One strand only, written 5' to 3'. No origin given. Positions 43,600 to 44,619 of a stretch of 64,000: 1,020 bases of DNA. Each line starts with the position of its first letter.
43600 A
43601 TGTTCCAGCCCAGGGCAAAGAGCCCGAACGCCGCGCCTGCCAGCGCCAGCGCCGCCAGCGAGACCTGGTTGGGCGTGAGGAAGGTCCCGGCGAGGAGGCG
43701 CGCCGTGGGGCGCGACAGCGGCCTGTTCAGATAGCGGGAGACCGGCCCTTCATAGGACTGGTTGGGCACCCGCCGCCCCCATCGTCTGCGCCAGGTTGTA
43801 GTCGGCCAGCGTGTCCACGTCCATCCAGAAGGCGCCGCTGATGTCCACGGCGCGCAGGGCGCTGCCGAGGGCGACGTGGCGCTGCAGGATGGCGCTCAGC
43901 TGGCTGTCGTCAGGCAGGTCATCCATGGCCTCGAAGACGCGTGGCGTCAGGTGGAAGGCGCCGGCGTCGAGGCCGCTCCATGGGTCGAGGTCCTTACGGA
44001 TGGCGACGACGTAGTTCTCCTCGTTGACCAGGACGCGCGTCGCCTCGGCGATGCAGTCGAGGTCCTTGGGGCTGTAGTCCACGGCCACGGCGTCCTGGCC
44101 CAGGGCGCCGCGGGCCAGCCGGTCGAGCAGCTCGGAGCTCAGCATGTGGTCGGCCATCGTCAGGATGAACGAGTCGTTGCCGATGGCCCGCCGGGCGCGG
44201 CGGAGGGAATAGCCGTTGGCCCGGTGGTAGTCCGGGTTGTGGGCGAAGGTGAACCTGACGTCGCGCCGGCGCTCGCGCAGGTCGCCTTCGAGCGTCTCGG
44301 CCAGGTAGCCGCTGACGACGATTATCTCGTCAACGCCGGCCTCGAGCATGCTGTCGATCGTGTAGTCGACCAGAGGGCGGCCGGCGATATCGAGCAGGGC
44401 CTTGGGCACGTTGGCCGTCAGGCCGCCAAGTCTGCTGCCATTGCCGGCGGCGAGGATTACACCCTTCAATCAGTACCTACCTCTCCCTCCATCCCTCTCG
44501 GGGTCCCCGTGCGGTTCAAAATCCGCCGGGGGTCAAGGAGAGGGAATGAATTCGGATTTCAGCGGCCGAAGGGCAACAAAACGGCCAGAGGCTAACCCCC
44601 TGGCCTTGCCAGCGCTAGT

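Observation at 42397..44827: c-di-AMP riboswitch-controlled IPCT/DIPPS-like operon with DUF948/YtxH-like genes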

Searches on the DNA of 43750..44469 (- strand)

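Call 23: search_rna_families(sources=[L007, L008, L009, L010, L011, L012, L013, L014, L015, L016, L017, L018, L019, L020, L021, L022, L023, L024, L025, L026], threshold=gathering)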
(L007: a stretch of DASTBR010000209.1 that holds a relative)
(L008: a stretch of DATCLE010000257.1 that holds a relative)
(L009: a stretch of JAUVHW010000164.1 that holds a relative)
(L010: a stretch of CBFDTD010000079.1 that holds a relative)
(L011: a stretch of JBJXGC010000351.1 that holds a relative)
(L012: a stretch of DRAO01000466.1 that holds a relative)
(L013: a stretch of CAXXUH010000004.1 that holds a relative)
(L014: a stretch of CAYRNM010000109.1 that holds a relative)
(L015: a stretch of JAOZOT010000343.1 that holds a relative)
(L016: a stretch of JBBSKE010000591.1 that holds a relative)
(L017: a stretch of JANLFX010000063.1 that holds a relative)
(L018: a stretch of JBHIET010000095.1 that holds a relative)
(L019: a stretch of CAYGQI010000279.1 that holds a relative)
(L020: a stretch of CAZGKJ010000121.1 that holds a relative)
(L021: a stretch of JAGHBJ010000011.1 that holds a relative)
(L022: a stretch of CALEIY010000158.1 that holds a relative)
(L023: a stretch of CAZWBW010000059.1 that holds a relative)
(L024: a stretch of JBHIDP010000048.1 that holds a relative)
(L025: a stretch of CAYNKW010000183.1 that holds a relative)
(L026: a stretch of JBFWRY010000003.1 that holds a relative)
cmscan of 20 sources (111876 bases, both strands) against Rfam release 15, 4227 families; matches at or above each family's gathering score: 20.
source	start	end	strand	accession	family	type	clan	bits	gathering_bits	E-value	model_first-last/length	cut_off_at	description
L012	378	519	+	RF00379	c-di-AMP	Cis-reg; riboswitch;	-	109.5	38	5.9e-25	1-134/134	no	c-di-AMP riboswitch aptamer (ydaO/yuaA leader)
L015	142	271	+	RF00379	c-di-AMP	Cis-reg; riboswitch;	-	95.7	38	4.2e-21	1-134/134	no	c-di-AMP riboswitch aptamer (ydaO/yuaA leader)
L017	547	690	+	RF00379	c-di-AMP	Cis-reg; riboswitch;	-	94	38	1.3e-20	1-134/134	no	c-di-AMP riboswitch aptamer (ydaO/yuaA leader)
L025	246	376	+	RF00379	c-di-AMP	Cis-reg; riboswitch;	-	90.3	38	1.3e-19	1-134/134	no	c-di-AMP riboswitch aptamer (ydaO/yuaA leader)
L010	3261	3394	+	RF00379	c-di-AMP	Cis-reg; riboswitch;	-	87.9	38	6.2e-19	1-134/134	no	c-di-AMP riboswitch aptamer (ydaO/yuaA leader)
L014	418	551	+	RF00379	c-di-AMP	Cis-reg; riboswitch;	-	87.7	38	6.9e-19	1-134/134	no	c-di-AMP riboswitch aptamer (ydaO/yuaA leader)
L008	3266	3414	+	RF00379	c-di-AMP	Cis-reg; riboswitch;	-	80.5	38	7.3e-17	1-134/134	no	c-di-AMP riboswitch aptamer (ydaO/yuaA leader)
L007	2770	2930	+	RF00379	c-di-AMP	Cis-reg; riboswitch;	-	72.7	38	1e-14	1-134/134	no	c-di-AMP riboswitch aptamer (ydaO/yuaA leader)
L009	55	128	+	RF00005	tRNA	Gene; tRNA;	CL00001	67.6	29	2.4e-12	1-71/71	no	tRNA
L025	2106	2237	+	RF00379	c-di-AMP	Cis-reg; riboswitch;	-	67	38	4.1e-13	1-134/134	no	c-di-AMP riboswitch aptamer (ydaO/yuaA leader)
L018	223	358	+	RF00379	c-di-AMP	Cis-reg; riboswitch;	-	64.6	38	1.9e-12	1-134/134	no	c-di-AMP riboswitch aptamer (ydaO/yuaA leader)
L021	6830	6903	+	RF00005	tRNA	Gene; tRNA;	CL00001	63.9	29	2.6e-11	1-71/71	no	tRNA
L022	6830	6903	+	RF00005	tRNA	Gene; tRNA;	CL00001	63.9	29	2.6e-11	1-71/71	no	tRNA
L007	5724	5811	-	RF00005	tRNA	Gene; tRNA;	CL00001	56.4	29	3.1e-09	1-71/71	no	tRNA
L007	6958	7044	-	RF00005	tRNA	Gene; tRNA;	CL00001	55.1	29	7e-09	1-71/71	no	tRNA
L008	6516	6599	-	RF00005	tRNA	Gene; tRNA;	CL00001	54.6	29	9.7e-09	1-71/71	no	tRNA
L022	3055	3137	+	RF00005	tRNA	Gene; tRNA;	CL00001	54.4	29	1.1e-08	1-71/71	no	tRNA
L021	3114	3196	+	RF00005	tRNA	Gene; tRNA;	CL00001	52.8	29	2.9e-08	1-71/71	no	tRNA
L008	6365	6449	-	RF00005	tRNA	Gene; tRNA;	CL00001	50.3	29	1.4e-07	1-71/71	no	tRNA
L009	3181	3311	+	RF00379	c-di-AMP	Cis-reg; riboswitch;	-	48.2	38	6.9e-08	1-134/134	no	c-di-AMP riboswitch aptamer (ydaO/yuaA leader)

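Call 24: search_rna_families(sources=[L027, L028, L029, L030, L031, L032, L033, L034, L035, L036, L037, L038, L039, L040, L041, L042, L043, L044, L045, L046], threshold=gathering)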
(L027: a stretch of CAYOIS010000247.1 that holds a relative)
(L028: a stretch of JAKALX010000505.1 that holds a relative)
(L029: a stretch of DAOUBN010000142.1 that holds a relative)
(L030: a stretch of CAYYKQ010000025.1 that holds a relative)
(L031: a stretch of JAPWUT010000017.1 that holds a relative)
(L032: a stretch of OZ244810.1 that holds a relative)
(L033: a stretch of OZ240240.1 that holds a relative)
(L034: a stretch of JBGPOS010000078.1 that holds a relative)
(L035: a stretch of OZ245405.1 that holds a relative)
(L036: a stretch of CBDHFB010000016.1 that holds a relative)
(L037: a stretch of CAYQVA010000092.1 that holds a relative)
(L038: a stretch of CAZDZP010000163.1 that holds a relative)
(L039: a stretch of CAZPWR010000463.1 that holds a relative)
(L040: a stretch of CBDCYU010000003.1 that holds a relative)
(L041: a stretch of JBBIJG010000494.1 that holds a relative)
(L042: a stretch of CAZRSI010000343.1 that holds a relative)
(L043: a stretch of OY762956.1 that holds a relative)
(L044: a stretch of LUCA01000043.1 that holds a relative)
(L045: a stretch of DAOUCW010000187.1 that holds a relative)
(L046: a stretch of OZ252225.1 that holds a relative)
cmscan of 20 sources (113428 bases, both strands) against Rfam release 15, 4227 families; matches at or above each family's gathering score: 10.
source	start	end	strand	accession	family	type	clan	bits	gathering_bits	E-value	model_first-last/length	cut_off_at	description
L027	18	175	+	RF00379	c-di-AMP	Cis-reg; riboswitch;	-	107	38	3e-24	1-134/134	no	c-di-AMP riboswitch aptamer (ydaO/yuaA leader)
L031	3261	3418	+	RF00379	c-di-AMP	Cis-reg; riboswitch;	-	105.4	38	8.4e-24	1-134/134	no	c-di-AMP riboswitch aptamer (ydaO/yuaA leader)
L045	127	282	+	RF00379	c-di-AMP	Cis-reg; riboswitch;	-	104.7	38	1.3e-23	1-134/134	no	c-di-AMP riboswitch aptamer (ydaO/yuaA leader)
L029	3249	3404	+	RF00379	c-di-AMP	Cis-reg; riboswitch;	-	103.4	38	3e-23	1-134/134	no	c-di-AMP riboswitch aptamer (ydaO/yuaA leader)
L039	720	883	+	RF00379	c-di-AMP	Cis-reg; riboswitch;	-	103.4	38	3e-23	1-134/134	no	c-di-AMP riboswitch aptamer (ydaO/yuaA leader)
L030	3232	3430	+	RF00379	c-di-AMP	Cis-reg; riboswitch;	-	99.9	38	2.9e-22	1-134/134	no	c-di-AMP riboswitch aptamer (ydaO/yuaA leader)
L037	3228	3428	+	RF00379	c-di-AMP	Cis-reg; riboswitch;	-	75.3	38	2.1e-15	1-134/134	no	c-di-AMP riboswitch aptamer (ydaO/yuaA leader)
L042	1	99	+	RF00379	c-di-AMP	Cis-reg; riboswitch;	-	69.4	38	8.9e-14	36-134/134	5'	c-di-AMP riboswitch aptamer (ydaO/yuaA leader)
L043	6194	6267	+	RF00005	tRNA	Gene; tRNA;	CL00001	68.7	29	1.3e-12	1-71/71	no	tRNA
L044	4177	4250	+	RF00005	tRNA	Gene; tRNA;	CL00001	61.9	29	9.5e-11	1-71/71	no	tRNA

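Call 25: search_rna_families(sources=[L047, L048, L049, L050, L051, L052, L053, L054, L055, L056, L057, L058, L059, L060, L061, L062, L063, L064, L065, L066], threshold=gathering)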
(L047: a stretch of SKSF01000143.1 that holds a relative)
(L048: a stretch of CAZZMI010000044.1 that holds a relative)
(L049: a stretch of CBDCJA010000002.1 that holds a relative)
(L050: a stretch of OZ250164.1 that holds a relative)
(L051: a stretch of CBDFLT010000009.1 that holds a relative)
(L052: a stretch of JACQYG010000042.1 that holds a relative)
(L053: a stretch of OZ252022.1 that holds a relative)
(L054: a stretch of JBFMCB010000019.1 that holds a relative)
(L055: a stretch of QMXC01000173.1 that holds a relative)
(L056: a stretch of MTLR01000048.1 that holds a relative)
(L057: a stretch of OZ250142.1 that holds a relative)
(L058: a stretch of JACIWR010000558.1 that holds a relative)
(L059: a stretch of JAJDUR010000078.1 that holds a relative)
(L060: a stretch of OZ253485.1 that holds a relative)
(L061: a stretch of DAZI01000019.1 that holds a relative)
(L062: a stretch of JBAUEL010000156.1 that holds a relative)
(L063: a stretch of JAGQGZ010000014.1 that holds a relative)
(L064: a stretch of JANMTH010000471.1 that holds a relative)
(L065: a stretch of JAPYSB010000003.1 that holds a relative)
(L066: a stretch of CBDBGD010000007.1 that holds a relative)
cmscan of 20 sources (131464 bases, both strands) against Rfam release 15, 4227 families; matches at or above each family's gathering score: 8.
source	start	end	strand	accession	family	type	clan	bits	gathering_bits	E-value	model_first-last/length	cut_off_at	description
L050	2773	2997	-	RF02005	group-II-D1D4-6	Intron;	CL00102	165.1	49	1.6e-47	1-225/225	no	Group II catalytic intron D1-D4-6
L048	540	696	+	RF00379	c-di-AMP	Cis-reg; riboswitch;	-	102.4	38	6.8e-23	1-134/134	no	c-di-AMP riboswitch aptamer (ydaO/yuaA leader)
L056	4844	4917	-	RF00005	tRNA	Gene; tRNA;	CL00001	75.3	29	2.3e-14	1-71/71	no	tRNA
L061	4861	4934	-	RF00005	tRNA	Gene; tRNA;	CL00001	74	29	5e-14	1-71/71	no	tRNA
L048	4841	4913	-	RF00005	tRNA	Gene; tRNA;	CL00001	68.8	29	1.3e-12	1-71/71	no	tRNA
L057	5283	5353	-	RF00005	tRNA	Gene; tRNA;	CL00001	65.9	29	8.5e-12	1-71/71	no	tRNA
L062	5888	5972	-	RF00005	tRNA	Gene; tRNA;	CL00001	52.5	29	4.3e-08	1-71/71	no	tRNA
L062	5725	5809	-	RF00005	tRNA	Gene; tRNA;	CL00001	50.6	29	1.4e-07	1-71/71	no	tRNA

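Call 26: search_rna_families(sources=[L067, L068, L069, L070, L071, L072, L073, L074, L075, L076, L077, L078, L079, L080, L081, L082, L083, L084, L085, L086], threshold=gathering)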
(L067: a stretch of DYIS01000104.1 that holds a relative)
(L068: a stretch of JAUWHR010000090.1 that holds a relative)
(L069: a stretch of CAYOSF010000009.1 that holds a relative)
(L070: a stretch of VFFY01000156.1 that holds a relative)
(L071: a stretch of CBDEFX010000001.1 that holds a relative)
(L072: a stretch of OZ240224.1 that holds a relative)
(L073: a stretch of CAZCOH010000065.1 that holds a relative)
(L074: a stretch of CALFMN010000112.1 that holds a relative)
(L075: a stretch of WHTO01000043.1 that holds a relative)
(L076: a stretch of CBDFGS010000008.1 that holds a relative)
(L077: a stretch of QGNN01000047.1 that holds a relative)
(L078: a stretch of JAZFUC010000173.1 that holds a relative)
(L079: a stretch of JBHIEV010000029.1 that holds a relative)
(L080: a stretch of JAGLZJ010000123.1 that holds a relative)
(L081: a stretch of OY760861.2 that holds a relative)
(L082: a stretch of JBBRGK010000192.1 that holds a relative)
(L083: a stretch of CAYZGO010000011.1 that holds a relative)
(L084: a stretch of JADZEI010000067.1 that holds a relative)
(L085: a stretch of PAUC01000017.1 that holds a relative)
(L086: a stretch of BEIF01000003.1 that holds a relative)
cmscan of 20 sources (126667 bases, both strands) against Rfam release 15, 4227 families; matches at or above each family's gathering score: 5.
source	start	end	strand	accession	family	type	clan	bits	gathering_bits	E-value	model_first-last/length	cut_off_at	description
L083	3197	3328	+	RF00379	c-di-AMP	Cis-reg; riboswitch;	-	81.9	38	3.2e-17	1-134/134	no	c-di-AMP riboswitch aptamer (ydaO/yuaA leader)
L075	1618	1706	-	RF00005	tRNA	Gene; tRNA;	CL00001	55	29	8.5e-09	1-71/71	no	tRNA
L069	5457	5541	-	RF00005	tRNA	Gene; tRNA;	CL00001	54.4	29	1.2e-08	1-71/71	no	tRNA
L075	1775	1862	-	RF00005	tRNA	Gene; tRNA;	CL00001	53.7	29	1.9e-08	1-71/71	no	tRNA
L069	5255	5341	-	RF00005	tRNA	Gene; tRNA;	CL00001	52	29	5.5e-08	1-71/71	no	tRNA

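Call 76: search_rna_families(sources=[L062, L069, L011, L013, L016, L023, L026, L028, L034, L038, L084], threshold=evalue, max_evalue=0.1)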
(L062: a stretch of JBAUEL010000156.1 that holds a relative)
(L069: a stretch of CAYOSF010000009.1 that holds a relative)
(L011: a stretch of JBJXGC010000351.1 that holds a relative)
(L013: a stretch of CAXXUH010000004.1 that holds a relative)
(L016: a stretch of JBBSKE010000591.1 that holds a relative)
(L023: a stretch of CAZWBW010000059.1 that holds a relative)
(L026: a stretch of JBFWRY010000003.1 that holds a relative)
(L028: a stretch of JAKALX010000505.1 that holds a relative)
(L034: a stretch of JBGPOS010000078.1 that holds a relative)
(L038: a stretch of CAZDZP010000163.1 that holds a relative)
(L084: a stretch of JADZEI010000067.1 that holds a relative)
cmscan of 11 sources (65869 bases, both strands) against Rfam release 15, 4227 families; matches with E-value up to 0.1: 7.
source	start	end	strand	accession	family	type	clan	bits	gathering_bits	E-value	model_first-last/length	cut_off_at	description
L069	5457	5541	-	RF00005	tRNA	Gene; tRNA;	CL00001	54.4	29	6.2e-09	1-71/71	no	tRNA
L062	5888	5972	-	RF00005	tRNA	Gene; tRNA;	CL00001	52.5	29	2.1e-08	1-71/71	no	tRNA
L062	5725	5809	-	RF00005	tRNA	Gene; tRNA;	CL00001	50.6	29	7.2e-08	1-71/71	no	tRNA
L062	5849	5989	-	RF02223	sX4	Gene; sRNA;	-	39.7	70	8.8e-05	1-167/167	no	Proteobacterial sRNA sX4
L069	5389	5562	-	RF02223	sX4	Gene; sRNA;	-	32.4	70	0.0055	1-167/167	no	Proteobacterial sRNA sX4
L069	5252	5341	-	RF00023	tmRNA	Gene;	CL00001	30.6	47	1.6e-08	1-374/374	no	transfer-messenger RNA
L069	5255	5299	+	RF04351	Plastid-psbl-rps4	Cis-reg;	-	29.4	68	0.044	1-53/53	no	Plastid-psbl-rps4 3UTR RNA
